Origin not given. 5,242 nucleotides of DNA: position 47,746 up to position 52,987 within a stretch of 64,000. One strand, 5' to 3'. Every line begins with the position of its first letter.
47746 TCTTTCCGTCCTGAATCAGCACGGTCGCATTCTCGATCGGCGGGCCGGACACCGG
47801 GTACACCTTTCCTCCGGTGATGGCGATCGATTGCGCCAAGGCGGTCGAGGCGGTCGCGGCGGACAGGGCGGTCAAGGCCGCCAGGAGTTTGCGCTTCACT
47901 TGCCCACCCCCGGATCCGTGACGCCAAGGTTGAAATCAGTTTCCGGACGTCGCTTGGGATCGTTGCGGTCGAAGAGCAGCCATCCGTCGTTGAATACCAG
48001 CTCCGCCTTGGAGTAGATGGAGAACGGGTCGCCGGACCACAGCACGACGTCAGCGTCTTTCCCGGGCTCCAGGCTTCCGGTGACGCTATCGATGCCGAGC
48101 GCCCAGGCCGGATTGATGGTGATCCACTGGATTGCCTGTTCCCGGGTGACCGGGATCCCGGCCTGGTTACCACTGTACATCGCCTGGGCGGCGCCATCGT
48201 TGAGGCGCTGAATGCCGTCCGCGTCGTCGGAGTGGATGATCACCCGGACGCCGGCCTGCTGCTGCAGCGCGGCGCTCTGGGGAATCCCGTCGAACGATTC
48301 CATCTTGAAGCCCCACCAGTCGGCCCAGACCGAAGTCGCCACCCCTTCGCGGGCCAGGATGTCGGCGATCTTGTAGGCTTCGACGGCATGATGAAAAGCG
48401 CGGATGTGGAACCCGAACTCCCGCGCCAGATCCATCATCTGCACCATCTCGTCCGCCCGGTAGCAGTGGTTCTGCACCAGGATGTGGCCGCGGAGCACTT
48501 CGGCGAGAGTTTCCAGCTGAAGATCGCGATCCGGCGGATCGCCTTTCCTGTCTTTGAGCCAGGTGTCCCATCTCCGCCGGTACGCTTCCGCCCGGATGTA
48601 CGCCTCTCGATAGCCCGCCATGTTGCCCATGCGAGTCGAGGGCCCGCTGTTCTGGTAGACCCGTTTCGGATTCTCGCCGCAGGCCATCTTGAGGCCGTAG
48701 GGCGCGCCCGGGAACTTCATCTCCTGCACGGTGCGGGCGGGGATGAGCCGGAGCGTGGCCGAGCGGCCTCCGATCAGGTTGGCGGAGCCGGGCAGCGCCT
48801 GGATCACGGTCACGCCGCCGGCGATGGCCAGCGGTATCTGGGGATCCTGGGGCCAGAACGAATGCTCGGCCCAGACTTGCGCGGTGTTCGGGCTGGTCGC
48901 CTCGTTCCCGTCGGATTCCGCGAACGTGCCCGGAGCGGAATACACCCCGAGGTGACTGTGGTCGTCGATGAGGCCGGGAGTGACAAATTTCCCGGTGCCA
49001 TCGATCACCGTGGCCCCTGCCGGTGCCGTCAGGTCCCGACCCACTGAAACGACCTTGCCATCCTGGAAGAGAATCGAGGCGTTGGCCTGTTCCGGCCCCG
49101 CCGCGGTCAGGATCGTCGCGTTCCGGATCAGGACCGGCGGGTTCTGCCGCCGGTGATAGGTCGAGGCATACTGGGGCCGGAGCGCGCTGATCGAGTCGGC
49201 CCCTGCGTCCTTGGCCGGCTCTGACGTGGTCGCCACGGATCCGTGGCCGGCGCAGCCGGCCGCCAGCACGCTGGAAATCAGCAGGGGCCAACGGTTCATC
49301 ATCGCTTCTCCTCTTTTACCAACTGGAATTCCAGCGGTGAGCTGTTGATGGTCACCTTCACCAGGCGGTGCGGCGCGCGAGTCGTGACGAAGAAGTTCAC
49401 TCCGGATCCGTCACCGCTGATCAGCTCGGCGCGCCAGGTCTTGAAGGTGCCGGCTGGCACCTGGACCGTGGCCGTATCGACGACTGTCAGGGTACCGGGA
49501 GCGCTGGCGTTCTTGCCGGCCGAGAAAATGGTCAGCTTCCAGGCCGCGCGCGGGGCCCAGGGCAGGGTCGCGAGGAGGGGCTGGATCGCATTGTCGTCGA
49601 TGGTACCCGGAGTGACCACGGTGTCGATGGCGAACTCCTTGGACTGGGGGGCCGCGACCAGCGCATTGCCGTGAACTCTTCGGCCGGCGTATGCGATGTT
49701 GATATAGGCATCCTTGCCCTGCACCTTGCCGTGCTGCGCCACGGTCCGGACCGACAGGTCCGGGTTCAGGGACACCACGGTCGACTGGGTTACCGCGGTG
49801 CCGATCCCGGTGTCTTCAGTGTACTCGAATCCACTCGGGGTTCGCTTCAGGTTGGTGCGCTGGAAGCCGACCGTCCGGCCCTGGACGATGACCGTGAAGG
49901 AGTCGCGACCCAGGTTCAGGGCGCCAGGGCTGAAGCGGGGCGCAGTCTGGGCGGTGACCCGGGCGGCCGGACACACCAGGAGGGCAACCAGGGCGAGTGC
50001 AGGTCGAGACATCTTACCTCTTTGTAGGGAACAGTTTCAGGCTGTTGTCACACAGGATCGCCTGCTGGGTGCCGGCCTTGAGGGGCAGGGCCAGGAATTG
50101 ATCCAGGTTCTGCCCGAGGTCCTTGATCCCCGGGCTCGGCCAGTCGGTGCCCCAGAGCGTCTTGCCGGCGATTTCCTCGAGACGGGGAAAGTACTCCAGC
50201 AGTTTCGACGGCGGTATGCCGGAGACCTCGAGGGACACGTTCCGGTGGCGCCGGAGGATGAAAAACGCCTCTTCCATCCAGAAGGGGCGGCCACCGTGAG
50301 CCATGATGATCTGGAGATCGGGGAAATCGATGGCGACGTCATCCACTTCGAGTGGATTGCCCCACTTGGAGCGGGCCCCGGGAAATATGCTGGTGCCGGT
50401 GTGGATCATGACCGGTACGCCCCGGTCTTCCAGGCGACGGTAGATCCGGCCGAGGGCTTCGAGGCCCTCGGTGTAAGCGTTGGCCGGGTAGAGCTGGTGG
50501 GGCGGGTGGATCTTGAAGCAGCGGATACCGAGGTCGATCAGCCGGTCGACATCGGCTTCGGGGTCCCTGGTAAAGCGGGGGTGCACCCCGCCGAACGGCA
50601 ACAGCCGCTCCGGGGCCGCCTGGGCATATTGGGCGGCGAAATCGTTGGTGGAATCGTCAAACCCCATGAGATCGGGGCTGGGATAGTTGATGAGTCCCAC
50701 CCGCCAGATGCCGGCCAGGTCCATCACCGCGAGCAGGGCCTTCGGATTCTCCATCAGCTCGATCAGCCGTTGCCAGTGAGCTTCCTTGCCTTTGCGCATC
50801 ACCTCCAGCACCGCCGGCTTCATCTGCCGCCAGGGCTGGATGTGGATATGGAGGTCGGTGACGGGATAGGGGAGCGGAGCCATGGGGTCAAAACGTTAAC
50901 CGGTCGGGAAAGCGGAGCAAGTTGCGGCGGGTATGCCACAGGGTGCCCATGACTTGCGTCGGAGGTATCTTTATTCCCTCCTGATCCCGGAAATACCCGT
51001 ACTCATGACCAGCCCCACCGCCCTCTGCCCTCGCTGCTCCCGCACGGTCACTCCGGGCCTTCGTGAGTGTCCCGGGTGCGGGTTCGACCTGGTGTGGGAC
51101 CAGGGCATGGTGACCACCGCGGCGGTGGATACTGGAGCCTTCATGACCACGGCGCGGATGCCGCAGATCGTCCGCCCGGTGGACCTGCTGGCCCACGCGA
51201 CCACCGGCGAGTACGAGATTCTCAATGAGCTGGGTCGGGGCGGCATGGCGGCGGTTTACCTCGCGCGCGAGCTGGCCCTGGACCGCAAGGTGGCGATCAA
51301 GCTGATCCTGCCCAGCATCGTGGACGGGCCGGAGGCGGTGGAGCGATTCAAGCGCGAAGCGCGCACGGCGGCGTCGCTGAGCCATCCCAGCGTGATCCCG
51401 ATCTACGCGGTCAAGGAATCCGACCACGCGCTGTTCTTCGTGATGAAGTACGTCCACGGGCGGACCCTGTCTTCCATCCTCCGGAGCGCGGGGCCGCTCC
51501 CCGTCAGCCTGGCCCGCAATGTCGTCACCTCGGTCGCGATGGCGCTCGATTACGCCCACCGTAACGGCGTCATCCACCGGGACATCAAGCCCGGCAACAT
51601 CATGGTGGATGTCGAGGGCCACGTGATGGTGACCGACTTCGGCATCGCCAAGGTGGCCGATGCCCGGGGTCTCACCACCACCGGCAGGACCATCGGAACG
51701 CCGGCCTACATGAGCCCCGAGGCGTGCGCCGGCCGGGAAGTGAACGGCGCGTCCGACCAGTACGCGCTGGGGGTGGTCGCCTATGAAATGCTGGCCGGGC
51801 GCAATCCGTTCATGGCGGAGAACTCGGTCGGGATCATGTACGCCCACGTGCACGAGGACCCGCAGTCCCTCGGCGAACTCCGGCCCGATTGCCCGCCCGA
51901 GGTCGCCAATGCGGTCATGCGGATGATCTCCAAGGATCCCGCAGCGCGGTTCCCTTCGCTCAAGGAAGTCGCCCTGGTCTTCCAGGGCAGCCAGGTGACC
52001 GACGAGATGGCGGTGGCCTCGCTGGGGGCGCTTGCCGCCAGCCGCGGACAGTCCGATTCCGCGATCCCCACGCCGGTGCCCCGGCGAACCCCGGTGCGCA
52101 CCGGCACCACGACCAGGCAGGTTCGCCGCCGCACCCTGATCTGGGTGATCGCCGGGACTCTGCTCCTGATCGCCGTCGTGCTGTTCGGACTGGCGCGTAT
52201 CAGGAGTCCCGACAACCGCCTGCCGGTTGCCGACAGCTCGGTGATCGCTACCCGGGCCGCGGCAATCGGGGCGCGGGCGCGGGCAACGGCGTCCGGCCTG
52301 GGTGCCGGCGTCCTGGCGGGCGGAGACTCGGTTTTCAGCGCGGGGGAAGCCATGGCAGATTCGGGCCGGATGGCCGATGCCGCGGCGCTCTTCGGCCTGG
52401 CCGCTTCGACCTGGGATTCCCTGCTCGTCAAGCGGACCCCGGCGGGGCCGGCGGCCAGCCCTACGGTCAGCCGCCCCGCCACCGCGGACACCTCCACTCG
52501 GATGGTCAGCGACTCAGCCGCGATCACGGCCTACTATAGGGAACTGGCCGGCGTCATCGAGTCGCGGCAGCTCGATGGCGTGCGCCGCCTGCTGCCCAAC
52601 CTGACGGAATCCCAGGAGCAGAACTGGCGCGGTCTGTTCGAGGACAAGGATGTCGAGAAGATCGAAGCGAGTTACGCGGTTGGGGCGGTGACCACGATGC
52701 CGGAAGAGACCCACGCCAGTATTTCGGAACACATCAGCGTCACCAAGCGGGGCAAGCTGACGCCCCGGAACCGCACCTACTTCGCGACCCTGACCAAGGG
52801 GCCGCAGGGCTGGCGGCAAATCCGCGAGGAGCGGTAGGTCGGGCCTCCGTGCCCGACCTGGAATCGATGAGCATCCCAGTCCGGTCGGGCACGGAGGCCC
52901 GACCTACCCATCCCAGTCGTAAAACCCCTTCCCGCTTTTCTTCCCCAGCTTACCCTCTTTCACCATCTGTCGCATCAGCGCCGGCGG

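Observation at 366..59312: Nearly every intergenic gap holds a structured palindromic or tandem-unit element (about 25 in 64 kb)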

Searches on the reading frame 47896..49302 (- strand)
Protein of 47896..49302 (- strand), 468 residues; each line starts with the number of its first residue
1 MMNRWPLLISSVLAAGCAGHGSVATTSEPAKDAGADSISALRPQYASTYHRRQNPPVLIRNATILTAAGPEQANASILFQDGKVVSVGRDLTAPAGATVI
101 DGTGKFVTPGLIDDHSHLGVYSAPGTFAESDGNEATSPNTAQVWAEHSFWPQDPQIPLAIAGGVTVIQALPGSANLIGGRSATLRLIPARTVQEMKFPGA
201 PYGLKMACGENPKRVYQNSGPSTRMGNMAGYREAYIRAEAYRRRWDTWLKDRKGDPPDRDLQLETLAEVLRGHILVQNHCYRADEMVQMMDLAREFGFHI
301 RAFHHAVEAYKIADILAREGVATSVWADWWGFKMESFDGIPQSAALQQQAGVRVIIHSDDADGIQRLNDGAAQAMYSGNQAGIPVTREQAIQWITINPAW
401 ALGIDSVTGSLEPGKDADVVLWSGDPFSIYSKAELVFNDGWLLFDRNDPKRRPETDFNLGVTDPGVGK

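Call 10: search_protein_families(library=pfam, proteins=[window:47896-49302:-])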
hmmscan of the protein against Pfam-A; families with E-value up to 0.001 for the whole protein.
window:47896-49302:- (468 aa): 2 families
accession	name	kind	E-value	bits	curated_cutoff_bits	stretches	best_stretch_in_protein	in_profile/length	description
PF07969.17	Amidohydro_3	-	2.6e-19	70.5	29.7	1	335-430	351-452/472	Amidohydrolase family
PF01979.26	Amidohydro_1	-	3.8e-15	56.4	25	1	349-434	241-325/345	Amidohydrolase family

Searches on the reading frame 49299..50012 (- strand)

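Call 10: search_protein_families(library=pfam, proteins=[window:49299-50012:-])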
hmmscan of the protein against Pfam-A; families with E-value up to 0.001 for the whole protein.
window:49299-50012:- (237 aa): 1 family
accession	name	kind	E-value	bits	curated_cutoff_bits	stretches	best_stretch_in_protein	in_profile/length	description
PF11306.15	DUF3108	-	1.1e-09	38.9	26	1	93-218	68-196/209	Protein of unknown function (DUF3108)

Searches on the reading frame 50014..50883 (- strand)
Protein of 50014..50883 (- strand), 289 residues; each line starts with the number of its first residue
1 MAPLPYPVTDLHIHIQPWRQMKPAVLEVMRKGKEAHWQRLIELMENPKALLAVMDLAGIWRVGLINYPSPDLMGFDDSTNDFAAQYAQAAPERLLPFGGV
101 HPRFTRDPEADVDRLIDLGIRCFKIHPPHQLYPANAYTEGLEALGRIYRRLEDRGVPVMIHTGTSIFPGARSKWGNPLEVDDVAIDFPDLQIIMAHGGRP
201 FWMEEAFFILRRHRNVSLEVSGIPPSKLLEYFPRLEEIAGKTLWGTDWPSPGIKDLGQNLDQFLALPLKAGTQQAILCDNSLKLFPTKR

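Call 10: search_protein_families(library=pfam, proteins=[window:50014-50883:-])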
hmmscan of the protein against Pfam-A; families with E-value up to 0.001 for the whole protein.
window:50014-50883:- (289 aa): 1 family
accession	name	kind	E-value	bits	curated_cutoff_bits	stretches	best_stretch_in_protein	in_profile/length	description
PF04909.20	Amidohydro_2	-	1.3e-33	117.4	26.4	1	77-286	64-288/289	Amidohydrolase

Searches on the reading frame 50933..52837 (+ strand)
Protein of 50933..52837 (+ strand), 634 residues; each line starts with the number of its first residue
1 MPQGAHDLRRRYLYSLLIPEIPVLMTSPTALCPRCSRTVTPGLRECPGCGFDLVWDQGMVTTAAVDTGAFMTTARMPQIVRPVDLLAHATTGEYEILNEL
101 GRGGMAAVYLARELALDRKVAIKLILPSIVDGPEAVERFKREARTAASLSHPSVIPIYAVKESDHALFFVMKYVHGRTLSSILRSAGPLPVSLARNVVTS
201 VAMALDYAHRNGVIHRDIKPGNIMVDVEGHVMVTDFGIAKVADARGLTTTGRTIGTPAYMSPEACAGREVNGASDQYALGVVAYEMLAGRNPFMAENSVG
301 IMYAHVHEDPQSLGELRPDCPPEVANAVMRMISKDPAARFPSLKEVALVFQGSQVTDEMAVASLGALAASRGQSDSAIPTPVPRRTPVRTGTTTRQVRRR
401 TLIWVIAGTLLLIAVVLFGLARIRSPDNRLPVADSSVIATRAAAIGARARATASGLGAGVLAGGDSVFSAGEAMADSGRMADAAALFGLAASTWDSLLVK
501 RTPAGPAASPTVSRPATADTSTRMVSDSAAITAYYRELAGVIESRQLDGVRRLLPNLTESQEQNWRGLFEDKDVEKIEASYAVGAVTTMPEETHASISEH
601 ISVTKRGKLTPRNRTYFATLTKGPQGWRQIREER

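Call 11: search_protein_families(library=pfam, proteins=[window:50933-52837:+])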
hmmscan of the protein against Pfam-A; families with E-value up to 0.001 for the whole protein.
window:50933-52837:+ (634 aa): 5 families
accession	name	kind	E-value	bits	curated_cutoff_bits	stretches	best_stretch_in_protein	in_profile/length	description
PF00069.31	Pkinase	-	2.8e-49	168.3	31.7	1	94-340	1-252/263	Protein kinase domain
PF07714.23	PK_Tyr_Ser-Thr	-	6.8e-34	117.8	23.1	1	96-346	3-254/258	Protein tyrosine and serine/threonine kinase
PF03109.22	ABC1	-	3.5e-07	30.1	22.9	1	135-241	116-216/244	ABC1 atypical kinase-like domain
PF01636.29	APH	-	1e-06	29.2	23.2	1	208-244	165-202/239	Phosphotransferase enzyme family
PF14531.12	Kinase-like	-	0.00044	20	25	1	192-295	144-253/289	Kinase-like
